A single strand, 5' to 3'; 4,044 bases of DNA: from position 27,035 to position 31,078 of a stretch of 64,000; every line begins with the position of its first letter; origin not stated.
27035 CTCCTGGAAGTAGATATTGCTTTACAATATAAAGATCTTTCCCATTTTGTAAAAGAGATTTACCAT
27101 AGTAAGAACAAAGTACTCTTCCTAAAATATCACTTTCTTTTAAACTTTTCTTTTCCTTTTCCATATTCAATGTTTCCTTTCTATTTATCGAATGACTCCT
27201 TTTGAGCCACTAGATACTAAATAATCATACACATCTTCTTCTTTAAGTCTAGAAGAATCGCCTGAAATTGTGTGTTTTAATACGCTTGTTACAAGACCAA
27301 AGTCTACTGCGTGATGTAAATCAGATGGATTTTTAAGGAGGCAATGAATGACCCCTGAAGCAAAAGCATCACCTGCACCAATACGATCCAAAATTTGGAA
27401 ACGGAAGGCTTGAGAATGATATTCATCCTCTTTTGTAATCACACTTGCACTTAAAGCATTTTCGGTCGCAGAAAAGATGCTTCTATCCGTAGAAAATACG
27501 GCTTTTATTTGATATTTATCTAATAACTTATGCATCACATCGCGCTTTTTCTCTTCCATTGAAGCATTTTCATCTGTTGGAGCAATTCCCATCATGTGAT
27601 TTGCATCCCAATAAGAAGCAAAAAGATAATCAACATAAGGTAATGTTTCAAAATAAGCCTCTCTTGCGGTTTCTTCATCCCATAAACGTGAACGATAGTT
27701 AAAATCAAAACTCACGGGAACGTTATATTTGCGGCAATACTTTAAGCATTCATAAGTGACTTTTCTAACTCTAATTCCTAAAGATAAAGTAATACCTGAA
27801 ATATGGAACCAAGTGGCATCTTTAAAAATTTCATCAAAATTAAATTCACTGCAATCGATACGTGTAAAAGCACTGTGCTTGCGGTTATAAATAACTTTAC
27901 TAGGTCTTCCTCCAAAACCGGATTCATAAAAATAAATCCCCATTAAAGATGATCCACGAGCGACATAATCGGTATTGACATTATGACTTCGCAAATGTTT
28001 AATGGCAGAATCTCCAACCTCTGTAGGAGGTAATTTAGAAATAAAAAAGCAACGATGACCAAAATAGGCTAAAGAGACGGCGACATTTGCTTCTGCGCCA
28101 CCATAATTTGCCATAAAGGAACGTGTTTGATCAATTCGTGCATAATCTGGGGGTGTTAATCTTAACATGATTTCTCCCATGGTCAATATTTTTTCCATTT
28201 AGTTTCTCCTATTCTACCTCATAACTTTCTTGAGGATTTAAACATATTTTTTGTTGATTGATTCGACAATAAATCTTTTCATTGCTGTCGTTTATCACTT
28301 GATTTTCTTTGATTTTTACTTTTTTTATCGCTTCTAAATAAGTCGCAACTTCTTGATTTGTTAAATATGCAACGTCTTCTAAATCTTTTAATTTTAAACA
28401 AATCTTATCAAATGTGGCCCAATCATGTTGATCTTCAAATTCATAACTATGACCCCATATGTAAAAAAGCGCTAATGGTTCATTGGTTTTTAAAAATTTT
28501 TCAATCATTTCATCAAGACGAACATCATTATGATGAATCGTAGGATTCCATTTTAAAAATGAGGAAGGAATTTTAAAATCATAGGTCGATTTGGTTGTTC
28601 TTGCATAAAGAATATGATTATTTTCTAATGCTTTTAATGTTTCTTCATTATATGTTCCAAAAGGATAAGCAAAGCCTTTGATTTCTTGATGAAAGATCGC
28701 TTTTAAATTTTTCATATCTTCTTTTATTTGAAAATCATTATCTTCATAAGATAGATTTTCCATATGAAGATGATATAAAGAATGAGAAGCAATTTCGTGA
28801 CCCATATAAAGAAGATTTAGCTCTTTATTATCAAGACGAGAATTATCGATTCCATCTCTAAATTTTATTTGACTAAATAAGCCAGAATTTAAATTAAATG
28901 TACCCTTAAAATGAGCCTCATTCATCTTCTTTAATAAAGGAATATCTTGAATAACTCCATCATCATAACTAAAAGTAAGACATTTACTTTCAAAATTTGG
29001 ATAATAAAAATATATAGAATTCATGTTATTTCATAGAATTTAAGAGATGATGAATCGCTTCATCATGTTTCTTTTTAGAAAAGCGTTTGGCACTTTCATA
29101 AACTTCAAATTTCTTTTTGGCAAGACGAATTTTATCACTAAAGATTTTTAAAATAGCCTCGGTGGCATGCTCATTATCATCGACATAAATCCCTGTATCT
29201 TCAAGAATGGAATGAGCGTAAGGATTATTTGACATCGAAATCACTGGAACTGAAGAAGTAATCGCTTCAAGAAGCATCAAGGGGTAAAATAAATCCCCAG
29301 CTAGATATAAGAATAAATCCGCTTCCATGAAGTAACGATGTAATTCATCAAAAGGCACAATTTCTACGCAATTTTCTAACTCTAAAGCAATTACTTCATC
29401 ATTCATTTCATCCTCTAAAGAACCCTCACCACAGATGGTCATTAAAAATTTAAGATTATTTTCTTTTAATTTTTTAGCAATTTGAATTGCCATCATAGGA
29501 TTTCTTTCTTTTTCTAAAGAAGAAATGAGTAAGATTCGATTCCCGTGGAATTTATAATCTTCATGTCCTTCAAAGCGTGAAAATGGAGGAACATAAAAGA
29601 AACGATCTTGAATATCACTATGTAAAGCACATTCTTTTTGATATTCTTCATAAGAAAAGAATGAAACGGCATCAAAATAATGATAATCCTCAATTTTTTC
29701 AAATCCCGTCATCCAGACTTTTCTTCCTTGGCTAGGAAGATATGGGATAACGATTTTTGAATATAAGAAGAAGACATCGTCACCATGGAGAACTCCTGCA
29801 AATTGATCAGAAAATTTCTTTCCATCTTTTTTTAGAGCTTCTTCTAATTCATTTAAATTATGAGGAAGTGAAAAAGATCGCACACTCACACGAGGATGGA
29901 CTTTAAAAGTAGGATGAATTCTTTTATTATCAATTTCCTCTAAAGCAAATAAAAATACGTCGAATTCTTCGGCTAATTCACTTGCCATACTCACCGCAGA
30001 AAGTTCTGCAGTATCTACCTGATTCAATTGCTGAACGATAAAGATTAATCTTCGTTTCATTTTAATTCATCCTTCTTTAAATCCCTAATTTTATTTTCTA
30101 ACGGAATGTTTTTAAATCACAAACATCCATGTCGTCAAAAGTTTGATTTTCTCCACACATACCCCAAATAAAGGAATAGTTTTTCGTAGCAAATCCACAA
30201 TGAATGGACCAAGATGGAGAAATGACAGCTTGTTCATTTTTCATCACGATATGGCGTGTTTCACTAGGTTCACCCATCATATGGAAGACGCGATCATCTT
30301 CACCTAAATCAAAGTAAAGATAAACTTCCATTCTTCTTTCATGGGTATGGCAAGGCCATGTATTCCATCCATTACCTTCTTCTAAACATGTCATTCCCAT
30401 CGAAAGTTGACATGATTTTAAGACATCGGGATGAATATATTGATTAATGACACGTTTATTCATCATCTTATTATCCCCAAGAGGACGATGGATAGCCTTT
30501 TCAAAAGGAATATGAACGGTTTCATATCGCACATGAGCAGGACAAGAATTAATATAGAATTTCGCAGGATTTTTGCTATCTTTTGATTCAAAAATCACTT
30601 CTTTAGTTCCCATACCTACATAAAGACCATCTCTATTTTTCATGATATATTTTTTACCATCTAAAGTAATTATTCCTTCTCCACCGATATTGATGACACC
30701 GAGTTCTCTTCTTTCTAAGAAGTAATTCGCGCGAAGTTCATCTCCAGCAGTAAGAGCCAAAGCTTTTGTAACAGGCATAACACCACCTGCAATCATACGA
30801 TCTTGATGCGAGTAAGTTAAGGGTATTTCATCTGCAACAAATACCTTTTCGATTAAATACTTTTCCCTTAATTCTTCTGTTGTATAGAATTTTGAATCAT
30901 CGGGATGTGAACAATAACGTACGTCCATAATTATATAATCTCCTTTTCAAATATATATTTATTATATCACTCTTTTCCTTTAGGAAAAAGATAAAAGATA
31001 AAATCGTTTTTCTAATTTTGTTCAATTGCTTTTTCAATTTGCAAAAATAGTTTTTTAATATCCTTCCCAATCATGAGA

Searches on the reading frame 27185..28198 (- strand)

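Call 54: search_protein_families(library=pfam, proteins=[window:27185-28198:-], max_evalue=0.0001)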
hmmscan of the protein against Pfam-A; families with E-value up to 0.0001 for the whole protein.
window:27185-28198:- (337 aa): 1 family
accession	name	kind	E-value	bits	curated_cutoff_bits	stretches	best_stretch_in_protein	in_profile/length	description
PF00294.29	PfkB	-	2.2e-36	126.2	25.8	1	1-314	1-295/302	pfkB family carbohydrate kinase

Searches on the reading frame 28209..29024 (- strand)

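Call 54: search_protein_families(library=pfam, proteins=[window:28209-29024:-], max_evalue=0.0001)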
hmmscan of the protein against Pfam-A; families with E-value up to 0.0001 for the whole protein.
window:28209-29024:- (271 aa): 1 family
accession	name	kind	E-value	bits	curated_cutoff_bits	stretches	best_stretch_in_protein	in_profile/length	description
PF01522.26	Polysacc_deac_1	-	8.3e-15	55.3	23.1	1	12-136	5-119/124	Polysaccharide deacetylase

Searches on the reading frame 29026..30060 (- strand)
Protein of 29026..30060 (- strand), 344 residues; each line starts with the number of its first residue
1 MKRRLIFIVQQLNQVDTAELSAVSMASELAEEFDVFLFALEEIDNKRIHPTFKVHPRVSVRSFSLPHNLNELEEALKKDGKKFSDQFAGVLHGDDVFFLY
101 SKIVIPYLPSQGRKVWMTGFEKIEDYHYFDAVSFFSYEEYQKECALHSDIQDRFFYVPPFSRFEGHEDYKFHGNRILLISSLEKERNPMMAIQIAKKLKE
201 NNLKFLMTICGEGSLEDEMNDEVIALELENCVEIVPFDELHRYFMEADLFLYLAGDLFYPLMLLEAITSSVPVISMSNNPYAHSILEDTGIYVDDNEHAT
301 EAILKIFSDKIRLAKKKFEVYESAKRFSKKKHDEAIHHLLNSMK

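Call 54: search_protein_families(library=pfam, proteins=[window:29026-30060:-], max_evalue=0.0001)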
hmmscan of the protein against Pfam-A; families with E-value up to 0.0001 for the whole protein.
window:29026-30060:- (344 aa): 2 families
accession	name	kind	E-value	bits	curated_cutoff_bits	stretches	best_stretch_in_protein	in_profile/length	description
PF00534.26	Glycos_transf_1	-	2.3e-16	60.2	26.4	1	174-315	16-160/172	Glycosyl transferases group 1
PF13692.12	Glyco_trans_1_4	-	6.7e-11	43.1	27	1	174-309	2-142/142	Glycosyl transferases group 1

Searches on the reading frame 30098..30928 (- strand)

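Call 54: search_protein_families(library=pfam, proteins=[window:30098-30928:-], max_evalue=0.0001)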
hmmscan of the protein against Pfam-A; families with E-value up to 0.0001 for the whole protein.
window:30098-30928:- (276 aa): 1 family
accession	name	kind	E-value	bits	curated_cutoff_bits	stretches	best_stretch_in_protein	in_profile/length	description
PF04962.18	KduI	-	2.3e-28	99.7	23.9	1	37-268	14-258/262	KduI/IolB family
